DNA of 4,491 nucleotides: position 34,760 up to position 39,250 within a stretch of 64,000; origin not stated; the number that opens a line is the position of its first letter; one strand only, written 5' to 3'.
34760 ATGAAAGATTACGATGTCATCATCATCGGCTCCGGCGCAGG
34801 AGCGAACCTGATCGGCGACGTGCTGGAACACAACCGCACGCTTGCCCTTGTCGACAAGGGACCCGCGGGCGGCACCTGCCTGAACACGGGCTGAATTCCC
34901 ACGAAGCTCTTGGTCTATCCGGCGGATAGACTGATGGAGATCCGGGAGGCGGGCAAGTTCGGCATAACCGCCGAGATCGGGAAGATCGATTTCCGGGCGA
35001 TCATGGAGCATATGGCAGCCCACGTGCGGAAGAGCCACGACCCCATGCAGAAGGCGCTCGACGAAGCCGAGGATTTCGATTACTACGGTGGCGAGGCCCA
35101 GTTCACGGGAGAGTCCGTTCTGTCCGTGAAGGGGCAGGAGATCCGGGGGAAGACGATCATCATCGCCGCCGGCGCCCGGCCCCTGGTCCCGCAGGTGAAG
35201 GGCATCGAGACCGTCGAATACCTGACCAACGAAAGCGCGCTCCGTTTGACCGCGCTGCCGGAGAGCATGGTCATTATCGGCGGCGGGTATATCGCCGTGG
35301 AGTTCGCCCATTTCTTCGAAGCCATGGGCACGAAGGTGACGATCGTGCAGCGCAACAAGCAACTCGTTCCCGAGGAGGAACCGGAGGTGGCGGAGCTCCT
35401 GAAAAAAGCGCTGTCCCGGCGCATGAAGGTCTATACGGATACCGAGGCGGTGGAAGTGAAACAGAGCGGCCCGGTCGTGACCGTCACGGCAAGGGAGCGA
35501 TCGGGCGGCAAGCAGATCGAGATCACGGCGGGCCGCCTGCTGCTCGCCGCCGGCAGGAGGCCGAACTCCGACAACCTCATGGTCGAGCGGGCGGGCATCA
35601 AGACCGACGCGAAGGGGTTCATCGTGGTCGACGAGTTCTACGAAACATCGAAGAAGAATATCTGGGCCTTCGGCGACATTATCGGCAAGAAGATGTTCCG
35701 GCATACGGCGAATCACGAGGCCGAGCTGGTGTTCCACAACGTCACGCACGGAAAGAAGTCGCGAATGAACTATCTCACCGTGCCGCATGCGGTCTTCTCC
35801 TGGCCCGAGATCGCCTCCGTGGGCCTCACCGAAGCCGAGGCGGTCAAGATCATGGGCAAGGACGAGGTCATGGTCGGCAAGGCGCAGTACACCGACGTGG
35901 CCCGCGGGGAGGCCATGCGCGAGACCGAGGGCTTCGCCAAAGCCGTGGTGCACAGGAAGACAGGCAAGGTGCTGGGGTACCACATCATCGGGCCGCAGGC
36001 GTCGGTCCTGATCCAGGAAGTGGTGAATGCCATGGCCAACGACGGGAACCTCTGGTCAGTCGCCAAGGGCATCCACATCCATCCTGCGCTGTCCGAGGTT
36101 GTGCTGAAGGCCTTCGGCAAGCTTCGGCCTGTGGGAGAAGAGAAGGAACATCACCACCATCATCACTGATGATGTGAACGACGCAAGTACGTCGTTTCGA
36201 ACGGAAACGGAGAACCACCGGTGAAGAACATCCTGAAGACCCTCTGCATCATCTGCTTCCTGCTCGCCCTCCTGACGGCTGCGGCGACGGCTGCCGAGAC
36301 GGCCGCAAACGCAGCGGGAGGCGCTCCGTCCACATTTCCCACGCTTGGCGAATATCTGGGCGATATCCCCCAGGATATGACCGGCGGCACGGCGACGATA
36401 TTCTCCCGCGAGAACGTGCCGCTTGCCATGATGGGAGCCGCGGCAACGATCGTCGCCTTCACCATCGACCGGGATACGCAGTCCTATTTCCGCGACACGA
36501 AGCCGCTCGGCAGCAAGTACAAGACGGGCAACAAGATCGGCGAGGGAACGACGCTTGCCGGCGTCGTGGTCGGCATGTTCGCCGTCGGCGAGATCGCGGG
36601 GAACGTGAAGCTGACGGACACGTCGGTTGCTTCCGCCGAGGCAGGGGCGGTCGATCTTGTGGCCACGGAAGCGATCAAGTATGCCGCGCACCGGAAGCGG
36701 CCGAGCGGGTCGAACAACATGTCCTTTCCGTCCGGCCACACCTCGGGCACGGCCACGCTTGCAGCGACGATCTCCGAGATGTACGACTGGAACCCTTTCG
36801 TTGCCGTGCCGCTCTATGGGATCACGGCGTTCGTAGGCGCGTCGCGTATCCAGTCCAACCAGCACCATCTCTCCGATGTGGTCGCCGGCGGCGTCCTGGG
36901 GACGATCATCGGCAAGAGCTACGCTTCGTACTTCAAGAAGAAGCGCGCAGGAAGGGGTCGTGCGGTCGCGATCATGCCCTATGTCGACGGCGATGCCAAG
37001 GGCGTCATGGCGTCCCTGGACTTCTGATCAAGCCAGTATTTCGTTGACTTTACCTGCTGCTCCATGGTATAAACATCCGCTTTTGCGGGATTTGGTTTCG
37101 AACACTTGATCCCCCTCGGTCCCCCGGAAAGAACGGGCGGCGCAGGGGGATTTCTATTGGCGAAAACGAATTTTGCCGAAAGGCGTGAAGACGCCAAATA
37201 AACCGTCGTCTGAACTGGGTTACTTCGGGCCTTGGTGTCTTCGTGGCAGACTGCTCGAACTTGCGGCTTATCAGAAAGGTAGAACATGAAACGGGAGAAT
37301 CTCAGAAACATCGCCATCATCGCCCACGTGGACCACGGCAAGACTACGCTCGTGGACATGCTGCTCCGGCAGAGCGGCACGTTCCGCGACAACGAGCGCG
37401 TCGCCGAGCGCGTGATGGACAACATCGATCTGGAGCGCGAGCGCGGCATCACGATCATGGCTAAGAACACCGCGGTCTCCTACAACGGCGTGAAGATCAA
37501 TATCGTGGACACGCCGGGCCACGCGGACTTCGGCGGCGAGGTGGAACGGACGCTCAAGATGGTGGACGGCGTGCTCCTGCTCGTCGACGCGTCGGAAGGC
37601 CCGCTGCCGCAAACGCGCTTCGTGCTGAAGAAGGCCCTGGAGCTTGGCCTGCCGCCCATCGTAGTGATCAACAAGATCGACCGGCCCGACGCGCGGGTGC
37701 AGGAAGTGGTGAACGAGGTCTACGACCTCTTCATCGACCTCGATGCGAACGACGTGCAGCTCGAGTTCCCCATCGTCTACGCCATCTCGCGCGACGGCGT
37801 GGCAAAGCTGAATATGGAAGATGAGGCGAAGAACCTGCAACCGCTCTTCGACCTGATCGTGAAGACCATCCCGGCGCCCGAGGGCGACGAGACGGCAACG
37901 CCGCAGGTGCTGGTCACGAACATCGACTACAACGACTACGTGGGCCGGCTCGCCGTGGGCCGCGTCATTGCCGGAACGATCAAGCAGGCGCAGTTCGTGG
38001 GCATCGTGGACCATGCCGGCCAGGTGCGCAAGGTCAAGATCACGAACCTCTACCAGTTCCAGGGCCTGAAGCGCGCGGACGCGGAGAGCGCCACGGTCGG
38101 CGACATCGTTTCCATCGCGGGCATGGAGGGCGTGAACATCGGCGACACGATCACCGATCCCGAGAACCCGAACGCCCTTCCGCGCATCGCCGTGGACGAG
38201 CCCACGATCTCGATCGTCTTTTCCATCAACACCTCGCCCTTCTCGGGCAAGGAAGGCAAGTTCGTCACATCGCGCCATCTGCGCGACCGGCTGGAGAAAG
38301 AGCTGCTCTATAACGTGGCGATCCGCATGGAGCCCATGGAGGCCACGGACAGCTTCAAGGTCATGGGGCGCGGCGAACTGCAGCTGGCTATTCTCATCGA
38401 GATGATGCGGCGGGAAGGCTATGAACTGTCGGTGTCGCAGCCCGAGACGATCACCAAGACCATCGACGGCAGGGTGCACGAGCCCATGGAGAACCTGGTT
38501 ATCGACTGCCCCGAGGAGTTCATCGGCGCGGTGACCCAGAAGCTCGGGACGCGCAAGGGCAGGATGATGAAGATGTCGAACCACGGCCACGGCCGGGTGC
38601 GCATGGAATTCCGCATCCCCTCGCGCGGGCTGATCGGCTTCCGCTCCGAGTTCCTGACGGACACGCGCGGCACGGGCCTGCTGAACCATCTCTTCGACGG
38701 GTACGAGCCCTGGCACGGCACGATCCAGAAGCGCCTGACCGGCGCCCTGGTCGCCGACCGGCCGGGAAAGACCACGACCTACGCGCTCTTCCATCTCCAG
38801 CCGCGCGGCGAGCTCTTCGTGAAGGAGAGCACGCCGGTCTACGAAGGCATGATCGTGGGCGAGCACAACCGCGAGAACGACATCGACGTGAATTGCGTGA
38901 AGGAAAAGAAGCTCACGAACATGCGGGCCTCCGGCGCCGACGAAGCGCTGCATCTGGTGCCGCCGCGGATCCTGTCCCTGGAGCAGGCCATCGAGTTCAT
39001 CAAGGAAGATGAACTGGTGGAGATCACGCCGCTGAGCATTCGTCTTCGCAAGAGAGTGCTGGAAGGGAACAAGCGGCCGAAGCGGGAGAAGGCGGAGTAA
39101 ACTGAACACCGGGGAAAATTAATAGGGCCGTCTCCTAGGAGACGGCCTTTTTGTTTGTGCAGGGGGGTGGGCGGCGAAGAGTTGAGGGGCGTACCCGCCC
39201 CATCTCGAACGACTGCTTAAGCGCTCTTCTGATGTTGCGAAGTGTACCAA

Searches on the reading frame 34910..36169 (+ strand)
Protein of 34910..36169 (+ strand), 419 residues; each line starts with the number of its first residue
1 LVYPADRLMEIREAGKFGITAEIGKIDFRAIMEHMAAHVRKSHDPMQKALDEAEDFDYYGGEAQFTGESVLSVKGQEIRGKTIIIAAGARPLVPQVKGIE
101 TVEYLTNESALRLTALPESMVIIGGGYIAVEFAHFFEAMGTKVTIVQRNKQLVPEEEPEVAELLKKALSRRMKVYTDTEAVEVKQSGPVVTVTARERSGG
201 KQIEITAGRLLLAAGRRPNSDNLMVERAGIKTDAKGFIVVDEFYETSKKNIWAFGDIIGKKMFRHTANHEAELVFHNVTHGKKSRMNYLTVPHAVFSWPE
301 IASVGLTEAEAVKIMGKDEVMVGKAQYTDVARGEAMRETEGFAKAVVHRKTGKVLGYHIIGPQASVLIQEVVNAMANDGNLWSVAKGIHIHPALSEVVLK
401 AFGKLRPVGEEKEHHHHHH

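Call 15: search_protein_families(library=pfam, proteins=[window:34910-36169:+], max_evalue=0.001)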
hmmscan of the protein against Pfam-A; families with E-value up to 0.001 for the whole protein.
window:34910-36169:+ (419 aa): 5 families
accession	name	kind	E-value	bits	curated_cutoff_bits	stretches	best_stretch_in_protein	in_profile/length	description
PF07992.20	Pyr_redox_2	-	8.4e-46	157.1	26.1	1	37-270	58-290/291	Pyridine nucleotide-disulphide oxidoreductase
PF02852.28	Pyr_redox_dim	-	4e-29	101.5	25.3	1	291-400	1-108/110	Pyridine nucleotide-disulphide oxidoreductase, dimerisation domain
PF00070.33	Pyr_redox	-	6.4e-18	65.5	22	1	120-195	2-80/82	Pyridine nucleotide-disulphide oxidoreductase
PF13738.12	Pyr_redox_3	-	1.4e-12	47.9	30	1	72-252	117-302/305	Pyridine nucleotide-disulphide oxidoreductase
PF13434.12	Lys_Orn_oxgnase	-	0.00027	20.6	21.3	0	74-159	142-232/339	L-lysine 6-monooxygenase/L-ornithine 5-monooxygenase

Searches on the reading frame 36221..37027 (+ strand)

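Call 79: search_protein_families(library=pfam, proteins=[window:36221-37027:+], max_evalue=0.0001)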
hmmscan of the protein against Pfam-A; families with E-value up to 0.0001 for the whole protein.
window:36221-37027:+ (268 aa): 2 families
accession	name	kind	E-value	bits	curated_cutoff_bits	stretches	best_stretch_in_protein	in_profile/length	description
PF01569.27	PAP2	-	2.3e-12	47.2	27.2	1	163-241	47-128/130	PAP2 superfamily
PF14378.12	PAP2_3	-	8.9e-05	22.8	27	1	139-230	89-187/190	PAP2 superfamily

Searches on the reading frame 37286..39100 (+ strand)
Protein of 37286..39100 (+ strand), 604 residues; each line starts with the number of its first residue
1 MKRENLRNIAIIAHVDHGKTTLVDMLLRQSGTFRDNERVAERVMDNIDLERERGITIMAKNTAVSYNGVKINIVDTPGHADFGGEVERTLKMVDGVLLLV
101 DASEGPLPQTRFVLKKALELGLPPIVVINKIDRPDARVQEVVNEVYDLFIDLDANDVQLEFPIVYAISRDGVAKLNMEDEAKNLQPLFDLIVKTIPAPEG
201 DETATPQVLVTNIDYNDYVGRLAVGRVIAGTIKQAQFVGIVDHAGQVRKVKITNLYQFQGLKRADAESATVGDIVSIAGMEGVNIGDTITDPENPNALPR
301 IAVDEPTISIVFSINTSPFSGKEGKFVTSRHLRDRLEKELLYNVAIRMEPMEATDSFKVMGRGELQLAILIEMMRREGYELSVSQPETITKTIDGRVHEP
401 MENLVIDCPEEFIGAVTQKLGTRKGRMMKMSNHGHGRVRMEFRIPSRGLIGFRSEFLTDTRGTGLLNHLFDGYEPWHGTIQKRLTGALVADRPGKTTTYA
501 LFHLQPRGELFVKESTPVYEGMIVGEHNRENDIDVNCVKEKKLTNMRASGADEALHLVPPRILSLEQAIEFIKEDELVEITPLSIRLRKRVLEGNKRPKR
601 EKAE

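Call 15: search_protein_families(library=pfam, proteins=[window:37286-39100:+], max_evalue=0.001)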
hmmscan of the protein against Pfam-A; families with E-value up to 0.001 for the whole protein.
window:37286-39100:+ (604 aa): 6 families
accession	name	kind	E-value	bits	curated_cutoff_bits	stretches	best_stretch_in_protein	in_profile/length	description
PF00009.33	GTP_EFTU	-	7.3e-57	192.4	26.5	1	5-196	2-187/188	Elongation factor Tu GTP binding domain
PF21018.2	BipA_C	-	4.3e-47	158.9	23.8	1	485-593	1-109/110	TypA/BipA C-terminal domain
PF00679.30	EFG_C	-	1.3e-25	89.7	27.9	1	397-483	2-88/89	Elongation factor G C-terminus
PF22042.2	EF-G_D2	-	4.8e-10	39.9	27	1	208-290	4-82/84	Elongation factor G domain 2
PF03144.31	GTP_EFTU_D2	-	3.2e-09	37.5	30.3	1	220-290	1-73/73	Elongation factor Tu domain 2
PF01926.29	MMR_HSR1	-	9.8e-08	32.6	21.9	1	9-130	2-113/113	50S ribosome-binding GTPase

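Call 25: list_cluster_members(proteins=[window:37286-39100:+, window:26376-28127:+, window:3026-5842:+, window:29855-31315:+])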
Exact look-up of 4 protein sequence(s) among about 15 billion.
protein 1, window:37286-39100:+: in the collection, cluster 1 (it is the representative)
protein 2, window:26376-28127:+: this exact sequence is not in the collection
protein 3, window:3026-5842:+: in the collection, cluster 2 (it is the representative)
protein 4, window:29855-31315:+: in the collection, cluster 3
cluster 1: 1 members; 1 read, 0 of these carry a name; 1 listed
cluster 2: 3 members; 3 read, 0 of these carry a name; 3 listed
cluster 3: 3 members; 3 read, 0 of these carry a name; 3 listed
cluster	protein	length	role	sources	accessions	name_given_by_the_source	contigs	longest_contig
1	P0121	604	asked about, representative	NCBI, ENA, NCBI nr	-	-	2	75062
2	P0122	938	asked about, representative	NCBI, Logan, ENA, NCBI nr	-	-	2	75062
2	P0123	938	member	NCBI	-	-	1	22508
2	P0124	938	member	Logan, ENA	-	-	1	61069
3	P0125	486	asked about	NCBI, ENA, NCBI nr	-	-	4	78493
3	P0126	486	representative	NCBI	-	-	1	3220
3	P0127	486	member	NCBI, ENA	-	-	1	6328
